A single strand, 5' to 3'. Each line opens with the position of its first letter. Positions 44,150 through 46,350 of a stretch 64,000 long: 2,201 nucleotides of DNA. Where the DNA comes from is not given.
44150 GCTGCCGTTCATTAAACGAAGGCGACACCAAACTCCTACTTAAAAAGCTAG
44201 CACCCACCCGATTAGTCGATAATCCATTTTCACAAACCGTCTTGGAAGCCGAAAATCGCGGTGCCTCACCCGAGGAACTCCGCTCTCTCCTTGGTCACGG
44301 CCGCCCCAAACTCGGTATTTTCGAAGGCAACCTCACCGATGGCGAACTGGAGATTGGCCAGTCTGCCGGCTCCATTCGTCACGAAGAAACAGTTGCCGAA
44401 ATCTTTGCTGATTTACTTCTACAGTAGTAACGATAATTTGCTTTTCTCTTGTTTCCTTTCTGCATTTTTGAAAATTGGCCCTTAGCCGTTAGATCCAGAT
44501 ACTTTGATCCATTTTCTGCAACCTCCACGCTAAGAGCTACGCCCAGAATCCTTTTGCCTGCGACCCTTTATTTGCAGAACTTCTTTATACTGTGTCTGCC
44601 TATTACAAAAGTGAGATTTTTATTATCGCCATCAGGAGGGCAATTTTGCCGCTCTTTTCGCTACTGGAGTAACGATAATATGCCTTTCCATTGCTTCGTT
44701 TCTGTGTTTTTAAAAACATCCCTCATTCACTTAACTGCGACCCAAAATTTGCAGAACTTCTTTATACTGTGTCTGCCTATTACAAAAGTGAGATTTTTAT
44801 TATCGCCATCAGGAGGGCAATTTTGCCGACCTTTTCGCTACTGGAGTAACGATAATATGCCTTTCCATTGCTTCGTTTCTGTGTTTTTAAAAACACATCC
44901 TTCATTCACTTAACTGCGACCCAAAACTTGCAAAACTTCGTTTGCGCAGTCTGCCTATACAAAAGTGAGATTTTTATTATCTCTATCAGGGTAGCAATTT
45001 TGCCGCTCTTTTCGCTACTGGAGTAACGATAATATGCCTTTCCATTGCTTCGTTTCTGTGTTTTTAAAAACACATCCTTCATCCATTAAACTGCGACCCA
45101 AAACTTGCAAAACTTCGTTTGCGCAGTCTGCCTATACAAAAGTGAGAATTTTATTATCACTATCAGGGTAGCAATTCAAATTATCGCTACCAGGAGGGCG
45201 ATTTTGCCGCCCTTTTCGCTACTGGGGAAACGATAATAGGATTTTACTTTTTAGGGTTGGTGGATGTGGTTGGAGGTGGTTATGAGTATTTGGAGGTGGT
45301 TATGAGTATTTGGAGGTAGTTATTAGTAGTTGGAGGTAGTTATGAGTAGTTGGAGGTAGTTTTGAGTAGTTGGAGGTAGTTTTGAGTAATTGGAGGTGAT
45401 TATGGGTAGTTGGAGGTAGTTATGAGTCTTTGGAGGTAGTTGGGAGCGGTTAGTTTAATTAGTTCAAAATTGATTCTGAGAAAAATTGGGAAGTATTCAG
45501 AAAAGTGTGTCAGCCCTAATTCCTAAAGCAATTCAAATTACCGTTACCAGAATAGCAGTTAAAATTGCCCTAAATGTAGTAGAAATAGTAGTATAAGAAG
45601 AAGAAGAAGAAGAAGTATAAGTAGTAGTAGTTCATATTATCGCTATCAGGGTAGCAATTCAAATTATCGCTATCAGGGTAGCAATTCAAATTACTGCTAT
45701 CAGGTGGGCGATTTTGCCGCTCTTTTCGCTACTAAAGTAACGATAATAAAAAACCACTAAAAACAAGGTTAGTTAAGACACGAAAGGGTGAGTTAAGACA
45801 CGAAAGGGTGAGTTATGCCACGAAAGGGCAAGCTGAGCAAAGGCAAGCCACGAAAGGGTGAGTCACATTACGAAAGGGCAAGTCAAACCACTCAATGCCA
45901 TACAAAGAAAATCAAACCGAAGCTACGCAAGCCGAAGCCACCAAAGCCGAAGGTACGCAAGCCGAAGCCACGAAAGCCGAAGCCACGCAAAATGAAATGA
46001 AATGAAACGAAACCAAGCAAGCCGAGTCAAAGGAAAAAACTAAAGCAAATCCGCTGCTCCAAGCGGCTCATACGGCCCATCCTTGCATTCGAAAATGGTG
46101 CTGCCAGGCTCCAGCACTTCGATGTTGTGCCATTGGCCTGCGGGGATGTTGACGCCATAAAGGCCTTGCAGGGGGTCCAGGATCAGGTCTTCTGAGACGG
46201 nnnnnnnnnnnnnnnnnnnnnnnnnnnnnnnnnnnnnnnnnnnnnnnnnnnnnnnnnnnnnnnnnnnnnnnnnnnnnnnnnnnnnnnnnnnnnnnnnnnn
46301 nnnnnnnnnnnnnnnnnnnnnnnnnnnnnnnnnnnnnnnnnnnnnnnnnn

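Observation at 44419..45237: Tandem array of a 177-bp non-coding unit that begins inside the stop codon of the NMO gene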

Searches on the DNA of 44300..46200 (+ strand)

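Call 38: build_rna_model(alignment_id=A2, structure=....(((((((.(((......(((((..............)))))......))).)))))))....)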
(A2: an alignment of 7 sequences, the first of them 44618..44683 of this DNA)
Model R1 built from alignment A2 (7 sequences, 66 columns); structure: as given.
model positions 66; base pairs 15; branch points 0; effective number of sequences 4.55; information 0.85 bits per position. Calibrated on 0.2 Mb of random sequence (short: E-values are rough).
structure used (alignment columns):
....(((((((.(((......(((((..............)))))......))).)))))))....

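Call 39: search_with_rna_model(model_id=R1, sources=[window, L082, L083, L084, L085, L086, L087, L088, L120, L047, L089, L090, L091, L092, L093, L094, L095, L096, L097, L098, L099, L100, L101, L102, L103, L104, L105, L106, L107, L108, L109, L110, L111, L112, L113, L114, L115, L116, L117, L118, L119, L121, L122, L123, L124, L125], max_evalue=5, show_alignments=0)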
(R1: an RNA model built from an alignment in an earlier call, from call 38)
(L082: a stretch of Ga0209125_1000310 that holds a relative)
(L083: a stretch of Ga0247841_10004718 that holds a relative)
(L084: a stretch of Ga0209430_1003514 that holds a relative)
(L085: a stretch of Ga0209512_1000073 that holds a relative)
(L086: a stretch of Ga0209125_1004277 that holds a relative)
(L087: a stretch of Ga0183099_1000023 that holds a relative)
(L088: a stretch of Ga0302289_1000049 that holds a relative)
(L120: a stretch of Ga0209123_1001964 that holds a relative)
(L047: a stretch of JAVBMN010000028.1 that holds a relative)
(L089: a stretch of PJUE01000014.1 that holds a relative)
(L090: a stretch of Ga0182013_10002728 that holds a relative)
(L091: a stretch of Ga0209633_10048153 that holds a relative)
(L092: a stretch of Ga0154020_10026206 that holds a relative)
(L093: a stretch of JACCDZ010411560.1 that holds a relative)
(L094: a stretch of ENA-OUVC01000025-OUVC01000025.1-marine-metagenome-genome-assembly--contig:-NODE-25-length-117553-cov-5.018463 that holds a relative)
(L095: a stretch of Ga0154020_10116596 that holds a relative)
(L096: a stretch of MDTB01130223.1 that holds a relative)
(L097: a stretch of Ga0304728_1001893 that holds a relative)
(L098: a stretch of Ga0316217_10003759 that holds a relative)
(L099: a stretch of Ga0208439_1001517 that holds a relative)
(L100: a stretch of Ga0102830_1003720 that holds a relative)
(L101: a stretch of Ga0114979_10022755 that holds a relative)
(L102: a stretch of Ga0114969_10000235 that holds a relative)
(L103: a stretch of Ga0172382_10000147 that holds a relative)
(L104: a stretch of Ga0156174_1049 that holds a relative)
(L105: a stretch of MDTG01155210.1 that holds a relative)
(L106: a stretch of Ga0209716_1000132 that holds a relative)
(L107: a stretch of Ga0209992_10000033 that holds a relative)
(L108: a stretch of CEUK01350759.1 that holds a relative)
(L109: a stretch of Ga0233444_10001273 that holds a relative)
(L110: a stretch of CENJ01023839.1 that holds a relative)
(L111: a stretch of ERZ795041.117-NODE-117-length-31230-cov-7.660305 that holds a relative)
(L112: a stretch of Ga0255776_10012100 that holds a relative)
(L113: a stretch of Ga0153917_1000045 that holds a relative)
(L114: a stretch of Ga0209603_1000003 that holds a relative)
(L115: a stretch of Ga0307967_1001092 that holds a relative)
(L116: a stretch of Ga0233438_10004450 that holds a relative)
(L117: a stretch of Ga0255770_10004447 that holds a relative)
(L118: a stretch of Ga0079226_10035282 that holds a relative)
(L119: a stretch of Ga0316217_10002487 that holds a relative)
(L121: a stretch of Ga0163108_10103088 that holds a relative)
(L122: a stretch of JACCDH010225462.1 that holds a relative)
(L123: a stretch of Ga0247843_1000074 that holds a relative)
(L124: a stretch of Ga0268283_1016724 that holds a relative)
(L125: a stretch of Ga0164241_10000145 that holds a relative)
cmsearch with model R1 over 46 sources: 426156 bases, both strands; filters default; matches with E-value up to 5: 18.
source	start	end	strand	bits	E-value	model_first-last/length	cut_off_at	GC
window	44618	44683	+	89.6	1.9e-16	1-66/66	no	0.42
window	44972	45037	+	87.6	5.2e-16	1-66/66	no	0.38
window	44795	44860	+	87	7.1e-16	1-66/66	no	0.42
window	45176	45241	+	82.1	8.9e-15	1-66/66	no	0.48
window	45686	45751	+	82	9.4e-15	1-66/66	no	0.38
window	50364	50429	+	67.6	1.5e-11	1-66/66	no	0.26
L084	6086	6151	+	66.4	2.7e-11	1-66/66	no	0.3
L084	6086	6151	-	42.9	4.9e-06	1-66/66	no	0.3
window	45533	45590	-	30.7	0.0026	1-66/66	no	0.31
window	45176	45241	-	29.7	0.0042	1-66/66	no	0.48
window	45632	45685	+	28.1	0.0097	1-66/66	no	0.37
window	50364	50429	-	26.6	0.022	1-66/66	no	0.26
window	44972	45037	-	20.5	0.5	1-66/66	no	0.38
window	45686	45751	-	19.5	0.83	1-66/66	no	0.38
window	44795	44860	-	18.3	1.5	1-66/66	no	0.42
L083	6351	6396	+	17.5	2.3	1-48/66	3'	0.28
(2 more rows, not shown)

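Call 41: search_rna_families(source=window, start=44300, end=46200, threshold=evalue, max_evalue=1)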
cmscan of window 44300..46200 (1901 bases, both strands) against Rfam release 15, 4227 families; matches with E-value up to 1: 1.
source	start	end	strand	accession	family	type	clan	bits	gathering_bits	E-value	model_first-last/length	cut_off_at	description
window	46107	46156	-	RF03013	nadA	Gene; sRNA;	-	20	37.5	0.21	1-62/62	no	nadA riboswitch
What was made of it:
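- On Known RNA families (Rfam 15): In the gap the only hit is a nadA match at E = 0.21 inside the DUF6016 gene (call 41).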

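Call 48: search_with_rna_model(model_id=R1, source=window, filters=off, max_evalue=10)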
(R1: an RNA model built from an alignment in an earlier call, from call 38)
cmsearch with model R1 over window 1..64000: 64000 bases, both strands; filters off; matches with E-value up to 10: 20.
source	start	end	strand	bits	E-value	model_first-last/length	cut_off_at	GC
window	44618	44683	+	89.5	2.9e-17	1-66/66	no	0.42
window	44972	45037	+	87.6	7.9e-17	1-66/66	no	0.38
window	44795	44860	+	87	1.1e-16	1-66/66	no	0.42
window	45176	45241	+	82.1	1.3e-15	1-66/66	no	0.48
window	45686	45751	+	81.9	1.4e-15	1-66/66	no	0.38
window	50364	50429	+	67.6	2.3e-12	1-66/66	no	0.26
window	45533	45590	-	30.7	0.0004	1-66/66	no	0.31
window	45176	45241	-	29.7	0.00064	1-66/66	no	0.48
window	45632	45685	+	28.1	0.0015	1-66/66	no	0.37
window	50364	50429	-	26.5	0.0033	1-66/66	no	0.26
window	45632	45690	-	26.4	0.0036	1-66/66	no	0.36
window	44972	45037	-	20.5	0.075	1-66/66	no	0.38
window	44795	44860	-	18.3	0.23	1-66/66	no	0.42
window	44618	44683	-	16.7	0.53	1-66/66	no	0.42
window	45533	45590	+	12.9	3.7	1-66/66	no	0.31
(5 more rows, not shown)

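Call 49: search_dna_similar(query=window:44419-45260:+, collection=plasmids, mode=distant, max_evalue=0.01, max_rows=10)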
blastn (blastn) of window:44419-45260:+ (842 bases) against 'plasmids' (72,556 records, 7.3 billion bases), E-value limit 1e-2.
No match.

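Call 50: search_dna_similar(query=window:44419-45260:+, collection=phages, mode=distant, max_evalue=0.01, max_rows=10)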
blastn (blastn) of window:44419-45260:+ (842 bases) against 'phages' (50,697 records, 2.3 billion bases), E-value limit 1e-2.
No match.
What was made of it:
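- On MITE: There was no blastn match in plasmids or phages (calls 49, 50).
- Tried and rejected: There was no blastn match (calls 49, 50).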

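Call 63: search_with_rna_model(model_id=R1, sources=[L163, L164, L165, L166, L167, L168, L169, L170, L171, L172, L173], max_evalue=5, show_alignments=4)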
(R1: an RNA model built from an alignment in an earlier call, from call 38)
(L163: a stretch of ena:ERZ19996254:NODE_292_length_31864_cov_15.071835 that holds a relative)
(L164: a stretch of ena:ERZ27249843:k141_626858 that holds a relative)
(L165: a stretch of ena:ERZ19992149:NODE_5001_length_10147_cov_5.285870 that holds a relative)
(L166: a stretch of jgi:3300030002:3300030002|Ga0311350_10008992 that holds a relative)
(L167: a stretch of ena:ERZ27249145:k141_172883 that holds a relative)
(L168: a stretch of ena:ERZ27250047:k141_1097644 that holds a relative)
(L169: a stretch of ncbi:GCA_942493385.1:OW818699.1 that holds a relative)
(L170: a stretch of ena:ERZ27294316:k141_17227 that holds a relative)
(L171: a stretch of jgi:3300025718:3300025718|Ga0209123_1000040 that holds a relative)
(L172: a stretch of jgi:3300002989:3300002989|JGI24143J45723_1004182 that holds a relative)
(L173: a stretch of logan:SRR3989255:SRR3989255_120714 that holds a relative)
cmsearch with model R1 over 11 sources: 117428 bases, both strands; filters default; matches with E-value up to 5: 46.
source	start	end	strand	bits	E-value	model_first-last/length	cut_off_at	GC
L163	11477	11542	+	58.9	3.6e-10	1-66/66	no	0.27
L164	11477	11542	+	58.9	3.6e-10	1-66/66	no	0.27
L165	8085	8150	+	58.9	3.6e-10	1-66/66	no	0.27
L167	2540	2605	+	58.9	3.6e-10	1-66/66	no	0.27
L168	3748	3813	+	58.9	3.6e-10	1-66/66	no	0.27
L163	11276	11341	+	52.9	8.1e-09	1-66/66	no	0.3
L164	11276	11341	+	52.9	8.1e-09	1-66/66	no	0.3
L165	7884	7949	+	52.9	8.1e-09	1-66/66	no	0.3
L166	8552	8617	+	52.9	8.1e-09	1-66/66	no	0.3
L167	2339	2404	+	52.9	8.1e-09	1-66/66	no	0.3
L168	3547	3612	+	52.9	8.1e-09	1-66/66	no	0.3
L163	11061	11126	+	51.7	1.5e-08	1-66/66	no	0.3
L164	11061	11126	+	51.7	1.5e-08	1-66/66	no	0.3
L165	7669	7734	+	51.7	1.5e-08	1-66/66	no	0.3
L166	8337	8402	+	51.7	1.5e-08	1-66/66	no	0.3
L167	2124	2189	+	51.7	1.5e-08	1-66/66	no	0.3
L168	3332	3397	+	51.7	1.5e-08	1-66/66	no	0.3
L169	2764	2828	+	44.1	7.2e-07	1-66/66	no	0.32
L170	11140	11204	+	42.5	1.6e-06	1-66/66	no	0.28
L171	11140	11204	+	42.5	1.6e-06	1-66/66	no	0.28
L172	5278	5342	+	42.5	1.6e-06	1-66/66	no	0.28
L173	1450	1514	+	42.5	1.6e-06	1-66/66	no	0.28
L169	15077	15141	-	41.3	3e-06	1-66/66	no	0.38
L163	11477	11542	-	38.3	1.4e-05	1-66/66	no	0.27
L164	11477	11542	-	38.3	1.4e-05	1-66/66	no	0.27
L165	8085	8150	-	38.3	1.4e-05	1-66/66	no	0.27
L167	2540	2605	-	38.3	1.4e-05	1-66/66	no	0.27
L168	3748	3813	-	38.3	1.4e-05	1-66/66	no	0.27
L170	11140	11204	-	38.1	1.6e-05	1-66/66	no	0.28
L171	11140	11204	-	38.1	1.6e-05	1-66/66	no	0.28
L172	5278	5342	-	38.1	1.6e-05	1-66/66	no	0.28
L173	1450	1514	-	38.1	1.6e-05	1-66/66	no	0.28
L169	15077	15141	+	36.6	3.4e-05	1-66/66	no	0.38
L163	11276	11341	-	36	4.6e-05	1-66/66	no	0.3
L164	11276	11341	-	36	4.6e-05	1-66/66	no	0.3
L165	7884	7949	-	36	4.6e-05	1-66/66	no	0.3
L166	8552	8617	-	36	4.6e-05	1-66/66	no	0.3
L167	2339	2404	-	36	4.6e-05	1-66/66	no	0.3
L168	3547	3612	-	36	4.6e-05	1-66/66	no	0.3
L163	11061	11126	-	34.8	8.8e-05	1-66/66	no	0.3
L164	11061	11126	-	34.8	8.8e-05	1-66/66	no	0.3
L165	7669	7734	-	34.8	8.8e-05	1-66/66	no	0.3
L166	8337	8402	-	34.8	8.8e-05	1-66/66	no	0.3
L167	2124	2189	-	34.8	8.8e-05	1-66/66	no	0.3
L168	3332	3397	-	34.8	8.8e-05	1-66/66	no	0.3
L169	2764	2828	-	26.7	0.0057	1-66/66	no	0.32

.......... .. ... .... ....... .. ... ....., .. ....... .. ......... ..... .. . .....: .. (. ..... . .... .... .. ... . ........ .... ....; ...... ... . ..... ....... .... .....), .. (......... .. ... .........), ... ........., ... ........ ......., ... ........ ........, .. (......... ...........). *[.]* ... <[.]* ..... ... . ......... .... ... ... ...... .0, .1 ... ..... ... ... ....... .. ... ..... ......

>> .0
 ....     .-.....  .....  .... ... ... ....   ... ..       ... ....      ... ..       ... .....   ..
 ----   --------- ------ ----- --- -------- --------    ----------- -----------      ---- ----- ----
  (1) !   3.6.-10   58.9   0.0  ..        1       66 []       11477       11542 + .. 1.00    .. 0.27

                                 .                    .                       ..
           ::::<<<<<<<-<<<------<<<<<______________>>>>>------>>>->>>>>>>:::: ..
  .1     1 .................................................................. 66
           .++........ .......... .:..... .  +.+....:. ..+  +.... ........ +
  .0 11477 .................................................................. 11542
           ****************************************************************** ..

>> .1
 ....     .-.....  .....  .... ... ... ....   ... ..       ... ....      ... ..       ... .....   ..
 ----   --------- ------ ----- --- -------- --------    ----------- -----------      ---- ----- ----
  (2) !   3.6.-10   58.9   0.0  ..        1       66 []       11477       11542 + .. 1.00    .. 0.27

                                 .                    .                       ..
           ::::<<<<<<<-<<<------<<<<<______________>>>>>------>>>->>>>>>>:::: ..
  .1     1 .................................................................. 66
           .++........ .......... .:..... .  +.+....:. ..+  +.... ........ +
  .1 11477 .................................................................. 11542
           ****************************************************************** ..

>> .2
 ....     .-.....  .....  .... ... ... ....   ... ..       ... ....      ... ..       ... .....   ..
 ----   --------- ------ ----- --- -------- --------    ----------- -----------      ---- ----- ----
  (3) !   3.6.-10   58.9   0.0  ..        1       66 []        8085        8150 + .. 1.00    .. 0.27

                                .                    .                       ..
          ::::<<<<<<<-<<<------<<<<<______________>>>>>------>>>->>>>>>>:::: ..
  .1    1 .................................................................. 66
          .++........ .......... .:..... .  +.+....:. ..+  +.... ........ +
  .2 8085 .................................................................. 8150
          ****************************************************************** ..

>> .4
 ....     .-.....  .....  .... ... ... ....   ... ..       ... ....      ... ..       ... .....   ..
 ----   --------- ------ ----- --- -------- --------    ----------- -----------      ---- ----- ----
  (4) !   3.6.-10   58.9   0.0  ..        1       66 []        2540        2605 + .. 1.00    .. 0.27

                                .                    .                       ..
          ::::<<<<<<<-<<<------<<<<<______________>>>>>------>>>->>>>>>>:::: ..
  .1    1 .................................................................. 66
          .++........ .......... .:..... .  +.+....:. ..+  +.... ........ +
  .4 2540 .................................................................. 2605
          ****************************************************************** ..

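Call 69: build_rna_model(alignment_id=A3, structure=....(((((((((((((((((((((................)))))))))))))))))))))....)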
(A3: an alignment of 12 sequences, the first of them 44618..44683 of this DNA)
Model R2 built from alignment A3 (12 sequences, 66 columns); structure: as given.
model positions 66; base pairs 21; branch points 0; effective number of sequences 6.59; information 0.85 bits per position. Calibrated on 0.2 Mb of random sequence (short: E-values are rough).
structure used (alignment columns):
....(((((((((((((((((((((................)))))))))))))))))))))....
